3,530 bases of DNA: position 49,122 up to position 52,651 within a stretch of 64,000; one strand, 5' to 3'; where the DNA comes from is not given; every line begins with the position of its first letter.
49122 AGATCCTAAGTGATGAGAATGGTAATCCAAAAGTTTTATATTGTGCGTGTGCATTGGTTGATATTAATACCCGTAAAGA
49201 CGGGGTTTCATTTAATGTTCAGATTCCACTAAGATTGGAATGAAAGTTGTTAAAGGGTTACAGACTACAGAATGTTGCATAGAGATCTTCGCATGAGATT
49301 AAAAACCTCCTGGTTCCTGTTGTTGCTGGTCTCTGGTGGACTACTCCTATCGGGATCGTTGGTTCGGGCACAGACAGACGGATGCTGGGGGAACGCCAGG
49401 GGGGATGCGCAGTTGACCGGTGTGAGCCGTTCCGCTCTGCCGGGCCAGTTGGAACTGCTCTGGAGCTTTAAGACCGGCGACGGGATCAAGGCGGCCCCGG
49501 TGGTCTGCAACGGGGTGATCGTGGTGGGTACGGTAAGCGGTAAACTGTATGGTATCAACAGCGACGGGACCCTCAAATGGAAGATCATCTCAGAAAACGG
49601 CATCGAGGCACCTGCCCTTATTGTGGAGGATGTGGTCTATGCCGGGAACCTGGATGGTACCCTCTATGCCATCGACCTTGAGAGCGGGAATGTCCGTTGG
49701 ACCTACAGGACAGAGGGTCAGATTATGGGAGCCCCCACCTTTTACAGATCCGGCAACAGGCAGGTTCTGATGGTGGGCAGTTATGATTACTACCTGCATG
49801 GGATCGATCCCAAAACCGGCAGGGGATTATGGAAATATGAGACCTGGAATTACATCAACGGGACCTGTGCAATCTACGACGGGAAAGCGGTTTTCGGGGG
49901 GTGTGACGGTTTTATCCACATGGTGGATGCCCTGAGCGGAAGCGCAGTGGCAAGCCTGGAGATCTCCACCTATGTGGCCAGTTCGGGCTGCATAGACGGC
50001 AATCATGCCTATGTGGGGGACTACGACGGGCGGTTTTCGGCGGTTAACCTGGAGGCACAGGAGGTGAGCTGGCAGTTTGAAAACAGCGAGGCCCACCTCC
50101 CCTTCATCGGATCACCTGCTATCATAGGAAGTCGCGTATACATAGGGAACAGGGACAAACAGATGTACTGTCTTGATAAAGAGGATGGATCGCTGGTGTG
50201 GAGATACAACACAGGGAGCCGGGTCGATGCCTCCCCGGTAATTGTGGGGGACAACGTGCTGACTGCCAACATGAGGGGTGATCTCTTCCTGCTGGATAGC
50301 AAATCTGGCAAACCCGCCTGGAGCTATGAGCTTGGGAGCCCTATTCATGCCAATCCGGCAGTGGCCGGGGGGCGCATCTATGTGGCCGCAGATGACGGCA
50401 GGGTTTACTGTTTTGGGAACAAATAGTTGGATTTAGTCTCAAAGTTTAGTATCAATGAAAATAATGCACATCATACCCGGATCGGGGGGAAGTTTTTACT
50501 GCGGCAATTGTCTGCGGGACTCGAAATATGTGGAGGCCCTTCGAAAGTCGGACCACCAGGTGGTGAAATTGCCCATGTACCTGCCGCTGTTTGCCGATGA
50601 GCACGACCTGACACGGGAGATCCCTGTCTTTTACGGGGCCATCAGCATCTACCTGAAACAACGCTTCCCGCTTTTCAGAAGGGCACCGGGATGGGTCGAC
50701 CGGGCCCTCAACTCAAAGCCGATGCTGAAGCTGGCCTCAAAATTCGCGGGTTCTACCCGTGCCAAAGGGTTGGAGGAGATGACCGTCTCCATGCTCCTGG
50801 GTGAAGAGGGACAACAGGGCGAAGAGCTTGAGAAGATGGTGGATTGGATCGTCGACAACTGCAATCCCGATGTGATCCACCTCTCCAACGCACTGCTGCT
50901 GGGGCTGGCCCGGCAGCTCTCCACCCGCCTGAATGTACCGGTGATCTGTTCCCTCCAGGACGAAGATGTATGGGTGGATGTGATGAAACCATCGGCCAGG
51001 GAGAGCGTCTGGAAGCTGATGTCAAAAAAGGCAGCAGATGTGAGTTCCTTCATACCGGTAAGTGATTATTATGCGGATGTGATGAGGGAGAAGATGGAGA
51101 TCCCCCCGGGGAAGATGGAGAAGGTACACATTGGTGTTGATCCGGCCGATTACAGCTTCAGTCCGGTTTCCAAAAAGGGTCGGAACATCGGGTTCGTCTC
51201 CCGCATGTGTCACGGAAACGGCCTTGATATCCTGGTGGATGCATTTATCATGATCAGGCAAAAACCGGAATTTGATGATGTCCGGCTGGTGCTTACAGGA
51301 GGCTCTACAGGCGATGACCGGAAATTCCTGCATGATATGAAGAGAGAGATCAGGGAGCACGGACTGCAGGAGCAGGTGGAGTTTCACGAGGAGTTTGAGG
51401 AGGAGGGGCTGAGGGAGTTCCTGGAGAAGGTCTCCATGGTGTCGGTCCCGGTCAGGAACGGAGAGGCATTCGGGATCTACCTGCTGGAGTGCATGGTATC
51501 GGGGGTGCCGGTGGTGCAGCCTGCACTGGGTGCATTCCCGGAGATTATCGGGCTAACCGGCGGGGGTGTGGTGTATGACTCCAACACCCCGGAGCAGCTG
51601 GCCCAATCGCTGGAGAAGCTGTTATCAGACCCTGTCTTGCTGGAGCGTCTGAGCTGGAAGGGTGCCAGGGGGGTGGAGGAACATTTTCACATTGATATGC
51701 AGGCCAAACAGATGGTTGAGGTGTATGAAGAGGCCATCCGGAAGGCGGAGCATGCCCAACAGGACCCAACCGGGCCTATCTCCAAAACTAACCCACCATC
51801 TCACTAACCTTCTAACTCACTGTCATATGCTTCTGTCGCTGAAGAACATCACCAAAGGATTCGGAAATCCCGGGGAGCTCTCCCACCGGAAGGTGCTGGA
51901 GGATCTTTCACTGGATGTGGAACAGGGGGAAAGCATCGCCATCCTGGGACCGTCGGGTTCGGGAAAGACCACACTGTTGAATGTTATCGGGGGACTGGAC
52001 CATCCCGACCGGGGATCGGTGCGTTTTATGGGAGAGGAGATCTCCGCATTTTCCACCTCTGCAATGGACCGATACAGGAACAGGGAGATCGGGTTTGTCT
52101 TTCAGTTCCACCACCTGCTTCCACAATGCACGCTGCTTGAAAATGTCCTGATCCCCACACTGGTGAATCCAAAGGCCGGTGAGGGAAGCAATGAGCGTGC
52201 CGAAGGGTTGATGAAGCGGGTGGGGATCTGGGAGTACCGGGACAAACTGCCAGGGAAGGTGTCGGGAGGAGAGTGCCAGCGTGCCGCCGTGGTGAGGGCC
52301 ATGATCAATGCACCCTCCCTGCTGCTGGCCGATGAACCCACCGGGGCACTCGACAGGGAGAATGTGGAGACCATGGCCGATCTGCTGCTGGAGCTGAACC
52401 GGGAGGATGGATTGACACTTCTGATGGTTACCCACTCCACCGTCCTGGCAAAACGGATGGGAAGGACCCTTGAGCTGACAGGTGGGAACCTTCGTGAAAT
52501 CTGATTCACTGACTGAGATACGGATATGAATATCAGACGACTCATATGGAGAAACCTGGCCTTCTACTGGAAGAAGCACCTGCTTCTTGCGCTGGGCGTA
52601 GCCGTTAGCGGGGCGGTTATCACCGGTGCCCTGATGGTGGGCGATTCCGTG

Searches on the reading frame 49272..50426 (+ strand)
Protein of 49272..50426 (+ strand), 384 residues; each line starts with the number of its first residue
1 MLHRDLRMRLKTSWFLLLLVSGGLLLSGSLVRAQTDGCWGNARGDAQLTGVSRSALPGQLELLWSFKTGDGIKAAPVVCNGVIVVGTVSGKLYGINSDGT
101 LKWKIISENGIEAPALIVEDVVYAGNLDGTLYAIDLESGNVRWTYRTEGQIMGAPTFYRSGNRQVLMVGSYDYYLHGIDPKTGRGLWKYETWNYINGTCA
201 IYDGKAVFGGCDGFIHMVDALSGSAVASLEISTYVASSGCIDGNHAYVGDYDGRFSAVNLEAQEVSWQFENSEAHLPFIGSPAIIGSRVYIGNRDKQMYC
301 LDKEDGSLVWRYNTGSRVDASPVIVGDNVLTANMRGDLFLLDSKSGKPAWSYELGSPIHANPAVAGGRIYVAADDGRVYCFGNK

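Call 3: search_protein_families(library=pfam, proteins=[window:49272-50426:+], max_evalue=0.01)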
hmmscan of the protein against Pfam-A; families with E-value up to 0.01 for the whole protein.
window:49272-50426:+ (384 aa): 5 families
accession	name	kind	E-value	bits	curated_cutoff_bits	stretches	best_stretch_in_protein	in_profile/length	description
PF13570.13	Beta-prop_ACSF4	-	7e-66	223.3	133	3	212-382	28-201/329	Beta-alanine-activating enzyme, beta-propeller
PF13360.13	PQQ_2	-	1.6e-49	169.1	27.6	4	62-268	15-232/233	Outer membrane protein assembly factor BamB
PF25292.1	Beta-prop_CGLA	-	3.2e-13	50.3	26.8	1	83-180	2-104/316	Lambda-carrageenase beta-propeller domain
PF01011.28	PQQ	-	1.4e-11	44.3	26.7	1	121-165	550-594/595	Glucose/ethanol/alcohol dehydrogenase, beta-propeller domain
PF24796.1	WDR55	-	0.0018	17.8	200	0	119-276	19-182/296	WDR55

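Call 10: search_protein_families(library=ncbifam, proteins=[window:49272-50426:+], max_evalue=0.001)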
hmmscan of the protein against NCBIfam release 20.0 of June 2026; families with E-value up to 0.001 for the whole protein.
window:49272-50426:+ (384 aa): 8 families
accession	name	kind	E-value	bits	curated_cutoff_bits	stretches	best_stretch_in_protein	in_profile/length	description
TIGR03300.1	assembly_YfgL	equivalog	9.7e-39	133.1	285.2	3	280-381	59-160/377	outer membrane protein assembly factor BamB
NF008351.0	PRK11138.1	equivalog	8.9e-32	110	423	2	242-378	68-217/394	outer membrane protein assembly factor BamB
NF053615.1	SerThrKinAfsKStmc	equivalog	3.5e-28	98.7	1300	3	252-380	627-758/809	protein serine/threonine kinase AfsK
TIGR03075.1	PQQ_enz_alc_DH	subfamily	5.2e-22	78.1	480.05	2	99-168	454-524/530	PQQ-dependent dehydrogenase, methanol/ethanol family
TIGR04528.1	acido_non_PQQ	subfamily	4.8e-14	52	650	2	295-375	400-484/493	acido-empty-quinoprotein group A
TIGR03074.1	PQQ_membr_DH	subfamily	1.1e-07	30.2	832.65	0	317-359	204-246/783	membrane-bound PQQ-dependent dehydrogenase, glucose/quinate/shikimate family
NF050114.1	Rv3212_fam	equivalog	6.1e-07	29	150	0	115-150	68-102/393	Rv3212 family protein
NF041516.1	PA2928_fam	subfamily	3.2e-05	23.5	70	0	169-188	65-84/376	PA2928 family protein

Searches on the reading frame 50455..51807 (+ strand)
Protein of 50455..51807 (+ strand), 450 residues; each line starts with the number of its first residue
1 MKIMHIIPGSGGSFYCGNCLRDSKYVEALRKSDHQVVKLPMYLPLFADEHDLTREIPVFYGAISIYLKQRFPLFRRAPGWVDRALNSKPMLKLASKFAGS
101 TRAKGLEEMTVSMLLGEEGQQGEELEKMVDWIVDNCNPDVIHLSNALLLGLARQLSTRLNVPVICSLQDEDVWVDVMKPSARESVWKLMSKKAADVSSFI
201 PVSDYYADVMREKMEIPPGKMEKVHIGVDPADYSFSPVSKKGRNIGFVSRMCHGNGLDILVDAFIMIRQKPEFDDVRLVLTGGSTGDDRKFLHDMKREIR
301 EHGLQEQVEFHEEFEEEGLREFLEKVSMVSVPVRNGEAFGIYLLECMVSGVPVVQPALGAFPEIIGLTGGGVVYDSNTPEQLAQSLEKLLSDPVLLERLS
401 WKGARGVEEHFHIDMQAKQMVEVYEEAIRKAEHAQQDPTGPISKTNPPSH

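Call 3: search_protein_families(library=pfam, proteins=[window:50455-51807:+], max_evalue=0.01)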
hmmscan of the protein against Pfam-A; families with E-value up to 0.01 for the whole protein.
window:50455-51807:+ (450 aa): 5 families
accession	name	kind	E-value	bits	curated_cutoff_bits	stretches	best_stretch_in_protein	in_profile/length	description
PF00534.26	Glycos_transf_1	-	4.9e-24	85.2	26.4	1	240-400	13-166/172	Glycosyl transferases group 1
PF13692.12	Glyco_trans_1_4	-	6.1e-23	82.1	27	1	243-392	2-142/142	Glycosyl transferases group 1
PF13439.12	Glyco_transf_4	-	8.6e-09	36.1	28.5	1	132-231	67-169/170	Glycosyltransferase Family 4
PF13579.12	Glyco_trans_4_4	-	5.4e-07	30.5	29.7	1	136-225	70-156/158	Glycosyl transferase 4-like domain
PF20706.3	GT4-conflict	-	0.0011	18.5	26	1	219-354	172-309/385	Family 4 Glycosyltransferase in conflict systems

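Call 27: search_protein_families(library=ncbifam, proteins=[window:50455-51804:+], max_evalue=0.001)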
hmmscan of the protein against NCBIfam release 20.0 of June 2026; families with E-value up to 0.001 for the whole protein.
window:50455-51804:+ (450 aa): 22 families
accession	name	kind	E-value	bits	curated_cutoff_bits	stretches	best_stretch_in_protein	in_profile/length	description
NF041876.1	EPS_EpsE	equivalog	1.6e-20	73.7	400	1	223-419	190-388/389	exopolysaccharide biosynthesis GT4 family glycosyltransferase EpsE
TIGR03088.1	stp2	hypoth_equivalog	2.1e-20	73.1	409.05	1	134-427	78-373/374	TIGR03088 family PEP-CTERM/XrtA system glycosyltransferase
TIGR03449.1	mycothiol_MshA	equivalog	4.4e-19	68.7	462.5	1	237-429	215-405/406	D-inositol-3-phosphate glycosyltransferase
NF041010.1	glycosy_Agl16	equivalog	1.8e-15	56.7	575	1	131-426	68-350/352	glycosylation protein Agl16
TIGR02149.1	glgA_Coryne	subfamily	3.1e-15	56.2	302.4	1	200-426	149-389/391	glycogen synthase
TIGR04063.1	stp3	hypoth_equivalog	3.8e-14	52.4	442.05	1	117-428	72-396/397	TIGR04063 family PEP-CTERM/XrtA system glycosyltransferase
TIGR03999.1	thiol_BshA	equivalog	1.9e-13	50.1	273.7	1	247-428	204-374/375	N-acetyl-alpha-D-glucosaminyl L-malate synthase BshA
NF038295.1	EPS_HpsP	equivalog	1.5e-12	47.2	550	1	238-426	203-386/388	hormogonium polysaccharide biosynthesis glycosyltransferase HpsP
TIGR04047.1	MSMEG_0565_glyc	hypoth_equivalog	3.1e-12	46.3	259.85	1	260-425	211-372/373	MSMEG_0565 family glycosyltransferase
NF038298.1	EPS_HpsO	equivalog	1.1e-10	40.9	575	1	244-426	203-386/388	hormogonium polysaccharide biosynthesis glycosyltransferase HpsO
NF053787.1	GlcN_PG_synth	equivalog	1.7e-10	40.3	480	1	336-427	271-359/361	N-acetylglucosaminyl phosphatidylglycerol synthase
NF047684.1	TeichurnBiosyTuaC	equivalog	2.3e-08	33.4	550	1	135-428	106-390/391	teichuronic acid biosynthesis protein TuaC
TIGR02472.1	sucr_P_syn_N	equivalog_domain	8.6e-08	31.4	576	1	336-419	350-433/439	sucrose-phosphate synthase, putative, glycosyltransferase domain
NF038229.1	Glyco4_Geo_Pelo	equivalog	1.4e-07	30.9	400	1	133-428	51-337/338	GPMC system family 4 glycosyltransferase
TIGR04005.1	wcaL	equivalog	2.7e-07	29.8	537.6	1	199-389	178-367/406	colanic acid biosynthesis glycosyltransferase WcaL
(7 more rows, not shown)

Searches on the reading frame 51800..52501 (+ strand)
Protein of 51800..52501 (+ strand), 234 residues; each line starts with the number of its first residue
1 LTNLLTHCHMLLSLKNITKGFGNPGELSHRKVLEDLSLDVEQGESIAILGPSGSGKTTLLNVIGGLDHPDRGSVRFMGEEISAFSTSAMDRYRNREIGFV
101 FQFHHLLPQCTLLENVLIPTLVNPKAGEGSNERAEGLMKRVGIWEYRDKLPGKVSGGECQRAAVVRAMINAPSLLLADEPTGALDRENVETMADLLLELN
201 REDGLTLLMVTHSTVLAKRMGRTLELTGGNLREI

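Call 27: search_protein_families(library=ncbifam, proteins=[window:51800-52501:+], max_evalue=0.001)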
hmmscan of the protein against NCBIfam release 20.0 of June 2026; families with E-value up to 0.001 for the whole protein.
window:51800-52501:+ (234 aa): 187 families (the best 25 are shown)
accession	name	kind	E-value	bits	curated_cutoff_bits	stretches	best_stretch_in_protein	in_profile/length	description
TIGR02211.1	LolD_lipo_ex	equivalog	7.2e-72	241.5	307.75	1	12-232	2-220/221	lipoprotein-releasing ABC transporter ATP-binding protein LolD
NF008639.0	PRK11629.1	equivalog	4.5e-65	219.3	360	1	9-232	4-225/234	lipoprotein-releasing ABC transporter ATP-binding protein LolD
NF007879.0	PRK10584.1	equivalog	1.2e-55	188.7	336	1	16-233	11-226/228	putative ABC transporter ATP-binding protein YbbA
TIGR03608.1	L_ocin_972_ABC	subfamily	9.4e-53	178.7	254.85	1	27-226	8-206/206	putative bacteriocin export ABC transporter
TIGR02673.1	FtsE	equivalog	4.5e-49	167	264.85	1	28-226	13-210/214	cell division ATP-binding protein FtsE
TIGR02982.1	heterocyst_DevA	subfamily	5.9e-48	163.4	295.8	1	13-231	3-219/220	ABC exporter ATP-binding subunit, DevA family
NF038007.1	ABC_ATP_DarD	equivalog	1.3e-47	162.1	375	1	27-231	15-218/218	darobactin export ABC transporter ATP-binding protein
NF007826.0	PRK10535.1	equivalog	2.4e-47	161.6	966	1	10-231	3-221/648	macrolide ABC transporter ATP-binding protein/permease MacB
TIGR03265.1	PhnT2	equivalog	9.2e-45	153.4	457.7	1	12-214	5-195/353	putative 2-aminoethylphosphonate ABC transporter ATP-binding protein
TIGR02315.1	ABC_phnC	equivalog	9.6e-42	143.1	266.1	1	12-221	2-213/243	phosphonate ABC transporter ATP-binding protein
NF007027.0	PRK09493.1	equivalog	3.4e-40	137.9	379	1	13-224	3-206/240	glutamine ABC transporter ATP-binding protein GlnQ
NF040933.2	ABC_arch_GlcV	equivalog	3.8e-40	137.8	450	1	13-213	4-201/357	glucose ABC transporter ATP-binding protein GlcV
TIGR00968.1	3a0106s01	subfamily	1.5e-39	135.9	342.75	1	14-217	3-194/237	sulfate ABC transporter ATP-binding protein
NF006987.0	PRK09452.1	equivalog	9.3e-39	133.2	482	1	9-216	15-210/378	spermidine/putrescine ABC transporter ATP-binding protein PotA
TIGR01186.1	proV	subfamily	1.2e-38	133.1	326.6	1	31-221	7-197/363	betaine/proline/choline family ABC transporter ATP-binding protein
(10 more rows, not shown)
